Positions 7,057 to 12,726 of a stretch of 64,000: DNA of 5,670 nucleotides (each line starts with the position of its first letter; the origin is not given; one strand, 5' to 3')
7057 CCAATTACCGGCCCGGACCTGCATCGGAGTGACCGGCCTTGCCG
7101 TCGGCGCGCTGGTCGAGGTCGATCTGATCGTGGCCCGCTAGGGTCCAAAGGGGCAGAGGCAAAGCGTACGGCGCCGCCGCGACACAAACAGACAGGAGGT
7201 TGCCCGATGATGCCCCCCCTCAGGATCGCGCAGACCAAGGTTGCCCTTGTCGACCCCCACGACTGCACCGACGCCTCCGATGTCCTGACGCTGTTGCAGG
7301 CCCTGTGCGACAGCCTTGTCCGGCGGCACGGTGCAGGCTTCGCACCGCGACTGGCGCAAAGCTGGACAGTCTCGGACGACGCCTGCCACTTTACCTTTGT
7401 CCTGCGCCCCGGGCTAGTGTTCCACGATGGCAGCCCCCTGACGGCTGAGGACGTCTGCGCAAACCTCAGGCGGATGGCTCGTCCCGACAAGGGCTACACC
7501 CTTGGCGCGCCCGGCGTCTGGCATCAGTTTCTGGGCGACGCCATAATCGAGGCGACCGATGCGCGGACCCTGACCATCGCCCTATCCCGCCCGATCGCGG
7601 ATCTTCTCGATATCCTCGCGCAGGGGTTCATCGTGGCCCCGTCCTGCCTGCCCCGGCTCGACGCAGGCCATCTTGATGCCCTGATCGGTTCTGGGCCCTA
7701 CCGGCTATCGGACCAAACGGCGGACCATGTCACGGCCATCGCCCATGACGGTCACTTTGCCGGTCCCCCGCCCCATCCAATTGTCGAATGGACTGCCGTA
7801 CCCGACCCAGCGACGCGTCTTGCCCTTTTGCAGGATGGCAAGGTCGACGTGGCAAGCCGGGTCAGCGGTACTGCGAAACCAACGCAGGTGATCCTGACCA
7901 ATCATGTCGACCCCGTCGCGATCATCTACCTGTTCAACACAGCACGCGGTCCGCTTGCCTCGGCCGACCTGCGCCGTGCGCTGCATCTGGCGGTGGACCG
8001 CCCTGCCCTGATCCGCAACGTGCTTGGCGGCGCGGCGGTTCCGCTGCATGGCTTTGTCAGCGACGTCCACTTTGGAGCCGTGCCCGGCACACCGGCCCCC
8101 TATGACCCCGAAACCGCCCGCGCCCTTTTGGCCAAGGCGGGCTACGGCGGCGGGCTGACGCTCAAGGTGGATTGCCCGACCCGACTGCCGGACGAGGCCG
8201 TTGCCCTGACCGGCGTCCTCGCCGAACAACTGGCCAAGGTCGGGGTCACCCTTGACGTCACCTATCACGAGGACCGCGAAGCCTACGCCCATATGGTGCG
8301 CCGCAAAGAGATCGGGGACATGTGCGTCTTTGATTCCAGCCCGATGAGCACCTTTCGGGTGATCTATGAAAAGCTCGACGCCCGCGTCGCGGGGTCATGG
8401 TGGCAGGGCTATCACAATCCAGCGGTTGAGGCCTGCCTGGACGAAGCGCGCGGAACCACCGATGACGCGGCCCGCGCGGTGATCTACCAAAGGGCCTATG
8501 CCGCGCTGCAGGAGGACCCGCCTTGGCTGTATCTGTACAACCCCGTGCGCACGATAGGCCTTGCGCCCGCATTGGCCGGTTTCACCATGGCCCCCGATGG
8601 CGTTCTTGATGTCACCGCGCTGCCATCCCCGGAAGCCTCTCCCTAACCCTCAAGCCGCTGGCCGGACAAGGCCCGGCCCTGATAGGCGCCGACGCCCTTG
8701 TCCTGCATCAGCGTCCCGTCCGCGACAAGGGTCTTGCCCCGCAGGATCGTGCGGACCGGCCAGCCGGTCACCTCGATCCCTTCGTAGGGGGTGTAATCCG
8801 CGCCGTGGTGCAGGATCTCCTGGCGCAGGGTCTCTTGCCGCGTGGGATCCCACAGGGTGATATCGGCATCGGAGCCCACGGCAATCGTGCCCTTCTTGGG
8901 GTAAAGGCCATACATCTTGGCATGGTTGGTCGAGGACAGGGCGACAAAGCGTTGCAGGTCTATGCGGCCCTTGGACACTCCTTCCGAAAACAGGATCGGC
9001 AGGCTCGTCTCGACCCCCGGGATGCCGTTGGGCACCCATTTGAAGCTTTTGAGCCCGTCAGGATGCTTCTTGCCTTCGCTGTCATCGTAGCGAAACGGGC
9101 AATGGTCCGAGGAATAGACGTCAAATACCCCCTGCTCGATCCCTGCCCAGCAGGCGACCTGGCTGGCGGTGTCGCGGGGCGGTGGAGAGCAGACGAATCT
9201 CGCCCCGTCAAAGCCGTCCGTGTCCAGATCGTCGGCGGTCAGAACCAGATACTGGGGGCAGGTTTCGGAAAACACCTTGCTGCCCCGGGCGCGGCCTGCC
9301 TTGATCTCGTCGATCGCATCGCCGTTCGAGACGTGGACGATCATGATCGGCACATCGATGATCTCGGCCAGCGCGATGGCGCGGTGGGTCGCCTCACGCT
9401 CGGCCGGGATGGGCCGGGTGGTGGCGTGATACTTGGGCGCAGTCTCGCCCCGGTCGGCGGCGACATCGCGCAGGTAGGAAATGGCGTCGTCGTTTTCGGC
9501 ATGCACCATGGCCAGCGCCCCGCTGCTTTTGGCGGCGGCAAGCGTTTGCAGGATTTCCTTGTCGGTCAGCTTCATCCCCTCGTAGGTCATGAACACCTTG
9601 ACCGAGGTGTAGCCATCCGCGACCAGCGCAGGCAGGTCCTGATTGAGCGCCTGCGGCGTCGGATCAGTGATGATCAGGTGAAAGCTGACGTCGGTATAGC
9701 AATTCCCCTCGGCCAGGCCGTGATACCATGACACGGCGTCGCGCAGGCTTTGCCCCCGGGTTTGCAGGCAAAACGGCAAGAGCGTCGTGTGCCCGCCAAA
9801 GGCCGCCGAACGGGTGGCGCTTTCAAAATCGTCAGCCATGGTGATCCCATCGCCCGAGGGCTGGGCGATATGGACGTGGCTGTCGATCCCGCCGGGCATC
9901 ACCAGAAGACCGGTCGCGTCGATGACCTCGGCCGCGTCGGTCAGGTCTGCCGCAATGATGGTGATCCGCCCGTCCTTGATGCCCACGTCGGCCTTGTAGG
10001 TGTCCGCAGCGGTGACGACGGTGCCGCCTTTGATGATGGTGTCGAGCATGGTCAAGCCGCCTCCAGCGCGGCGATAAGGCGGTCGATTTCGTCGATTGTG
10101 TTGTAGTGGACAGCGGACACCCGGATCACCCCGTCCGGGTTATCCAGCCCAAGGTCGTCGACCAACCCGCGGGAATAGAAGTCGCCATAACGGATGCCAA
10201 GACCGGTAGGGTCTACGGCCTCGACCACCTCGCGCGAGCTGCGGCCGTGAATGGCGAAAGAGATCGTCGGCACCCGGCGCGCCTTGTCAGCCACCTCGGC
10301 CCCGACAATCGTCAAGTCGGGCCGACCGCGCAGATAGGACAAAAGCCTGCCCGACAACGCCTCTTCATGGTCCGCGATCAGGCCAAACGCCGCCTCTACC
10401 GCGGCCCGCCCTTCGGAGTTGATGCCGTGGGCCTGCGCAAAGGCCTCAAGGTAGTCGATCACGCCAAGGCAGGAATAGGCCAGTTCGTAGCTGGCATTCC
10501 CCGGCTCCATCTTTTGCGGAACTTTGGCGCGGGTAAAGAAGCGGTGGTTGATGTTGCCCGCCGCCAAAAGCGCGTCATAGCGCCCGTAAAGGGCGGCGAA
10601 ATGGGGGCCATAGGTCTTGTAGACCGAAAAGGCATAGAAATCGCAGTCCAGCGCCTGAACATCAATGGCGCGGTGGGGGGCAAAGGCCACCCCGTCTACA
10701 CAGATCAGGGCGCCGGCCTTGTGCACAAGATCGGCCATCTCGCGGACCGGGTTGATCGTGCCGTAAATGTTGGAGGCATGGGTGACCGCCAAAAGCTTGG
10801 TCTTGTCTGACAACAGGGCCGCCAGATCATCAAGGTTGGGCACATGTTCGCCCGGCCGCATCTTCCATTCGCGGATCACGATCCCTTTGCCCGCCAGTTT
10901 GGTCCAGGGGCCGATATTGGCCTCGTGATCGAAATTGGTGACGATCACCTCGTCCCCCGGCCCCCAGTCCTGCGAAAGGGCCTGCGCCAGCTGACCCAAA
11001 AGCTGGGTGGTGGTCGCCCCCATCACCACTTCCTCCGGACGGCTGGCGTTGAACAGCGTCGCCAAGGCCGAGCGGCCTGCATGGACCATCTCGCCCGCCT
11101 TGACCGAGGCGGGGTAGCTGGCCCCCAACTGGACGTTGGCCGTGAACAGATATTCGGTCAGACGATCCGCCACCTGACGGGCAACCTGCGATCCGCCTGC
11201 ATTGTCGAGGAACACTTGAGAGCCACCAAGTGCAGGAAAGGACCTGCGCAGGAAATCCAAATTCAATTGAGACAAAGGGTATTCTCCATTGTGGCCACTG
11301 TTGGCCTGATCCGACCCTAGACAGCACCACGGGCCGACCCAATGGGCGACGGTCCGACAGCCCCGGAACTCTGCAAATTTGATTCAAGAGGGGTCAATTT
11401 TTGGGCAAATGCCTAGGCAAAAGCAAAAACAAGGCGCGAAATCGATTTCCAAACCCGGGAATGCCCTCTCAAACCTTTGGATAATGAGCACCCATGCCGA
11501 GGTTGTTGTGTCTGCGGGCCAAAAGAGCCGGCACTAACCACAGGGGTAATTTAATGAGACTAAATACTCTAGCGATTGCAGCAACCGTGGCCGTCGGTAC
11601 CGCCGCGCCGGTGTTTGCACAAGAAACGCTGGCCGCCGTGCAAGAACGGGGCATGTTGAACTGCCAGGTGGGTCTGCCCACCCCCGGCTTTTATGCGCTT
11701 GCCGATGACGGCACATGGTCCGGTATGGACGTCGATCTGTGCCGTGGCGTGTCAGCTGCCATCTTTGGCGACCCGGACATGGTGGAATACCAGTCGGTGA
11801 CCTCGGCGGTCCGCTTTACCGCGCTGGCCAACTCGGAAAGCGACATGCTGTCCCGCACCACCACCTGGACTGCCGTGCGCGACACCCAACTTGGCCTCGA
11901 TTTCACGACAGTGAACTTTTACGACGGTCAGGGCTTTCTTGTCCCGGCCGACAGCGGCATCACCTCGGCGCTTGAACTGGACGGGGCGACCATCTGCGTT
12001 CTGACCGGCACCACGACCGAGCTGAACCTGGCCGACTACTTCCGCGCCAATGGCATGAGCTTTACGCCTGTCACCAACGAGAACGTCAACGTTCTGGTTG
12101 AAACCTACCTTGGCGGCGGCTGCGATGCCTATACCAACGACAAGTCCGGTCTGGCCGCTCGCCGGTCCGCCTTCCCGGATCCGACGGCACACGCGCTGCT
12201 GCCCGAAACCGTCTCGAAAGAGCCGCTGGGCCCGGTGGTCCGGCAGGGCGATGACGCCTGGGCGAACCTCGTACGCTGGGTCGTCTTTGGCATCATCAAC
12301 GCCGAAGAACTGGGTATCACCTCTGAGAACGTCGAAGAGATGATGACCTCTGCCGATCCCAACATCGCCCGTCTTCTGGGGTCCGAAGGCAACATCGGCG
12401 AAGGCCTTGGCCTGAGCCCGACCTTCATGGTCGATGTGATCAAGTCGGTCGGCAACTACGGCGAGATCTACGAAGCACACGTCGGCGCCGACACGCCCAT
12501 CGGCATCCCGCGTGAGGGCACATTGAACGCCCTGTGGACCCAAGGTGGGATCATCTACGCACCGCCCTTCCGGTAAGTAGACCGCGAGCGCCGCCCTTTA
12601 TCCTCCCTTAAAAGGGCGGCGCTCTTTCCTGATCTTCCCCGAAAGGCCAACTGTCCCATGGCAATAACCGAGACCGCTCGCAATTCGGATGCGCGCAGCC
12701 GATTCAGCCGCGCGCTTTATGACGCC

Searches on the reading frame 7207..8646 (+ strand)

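Call 64: search_protein_families(library=pfam, proteins=[window:7207-8646:+], max_evalue=0.00001)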
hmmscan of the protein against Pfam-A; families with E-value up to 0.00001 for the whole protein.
window:7207-8646:+ (479 aa): 1 family
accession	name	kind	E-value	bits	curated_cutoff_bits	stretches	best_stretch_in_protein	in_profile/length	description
PF00496.27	SBP_bac_5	-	2.5e-58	198.4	32.4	1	45-360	2-330/368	Bacterial extracellular solute-binding proteins, family 5 Middle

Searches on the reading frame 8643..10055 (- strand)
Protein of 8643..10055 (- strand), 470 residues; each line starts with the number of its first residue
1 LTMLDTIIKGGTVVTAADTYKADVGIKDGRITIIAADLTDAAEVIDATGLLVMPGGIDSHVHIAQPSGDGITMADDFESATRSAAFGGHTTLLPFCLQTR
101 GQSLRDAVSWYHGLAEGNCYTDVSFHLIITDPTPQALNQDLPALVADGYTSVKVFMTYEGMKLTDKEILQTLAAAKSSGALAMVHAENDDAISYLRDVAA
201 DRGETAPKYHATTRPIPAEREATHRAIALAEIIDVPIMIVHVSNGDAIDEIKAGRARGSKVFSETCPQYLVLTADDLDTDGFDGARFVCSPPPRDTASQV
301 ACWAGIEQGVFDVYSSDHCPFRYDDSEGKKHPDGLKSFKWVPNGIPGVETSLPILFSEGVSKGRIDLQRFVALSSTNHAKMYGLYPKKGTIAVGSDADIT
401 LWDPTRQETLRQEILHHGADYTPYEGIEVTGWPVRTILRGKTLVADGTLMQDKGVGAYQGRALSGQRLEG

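Call 64: search_protein_families(library=pfam, proteins=[window:8643-10055:-], max_evalue=0.00001)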
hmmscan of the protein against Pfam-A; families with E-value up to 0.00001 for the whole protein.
window:8643-10055:- (470 aa): 2 families
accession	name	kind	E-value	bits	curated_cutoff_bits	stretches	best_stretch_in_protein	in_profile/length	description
PF01979.26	Amidohydro_1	-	2.9e-24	86.4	25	1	51-442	1-344/345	Amidohydrolase family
PF07969.17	Amidohydro_3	-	1.7e-14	54.6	29.7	2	43-66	1-24/472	Amidohydrolase family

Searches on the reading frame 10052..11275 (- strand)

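Call 64: search_protein_families(library=pfam, proteins=[window:10052-11275:-], max_evalue=0.00001)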
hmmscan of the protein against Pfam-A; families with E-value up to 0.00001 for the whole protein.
window:10052-11275:- (407 aa): 1 family
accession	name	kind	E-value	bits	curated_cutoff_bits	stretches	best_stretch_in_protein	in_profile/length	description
PF00266.25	Aminotran_5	-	1.6e-59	202.2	21.5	1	21-400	1-371/371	Aminotransferase class-V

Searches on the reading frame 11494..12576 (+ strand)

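Call 64: search_protein_families(library=pfam, proteins=[window:11494-12576:+], max_evalue=0.00001)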
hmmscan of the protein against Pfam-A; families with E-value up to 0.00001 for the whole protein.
window:11494-12576:+ (360 aa): 1 family
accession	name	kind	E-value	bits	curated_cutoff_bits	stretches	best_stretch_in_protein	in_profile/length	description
PF00497.25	SBP_bac_3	-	1.6e-10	41.3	26.4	1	66-269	12-118/132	Bacterial extracellular solute-binding proteins, family 3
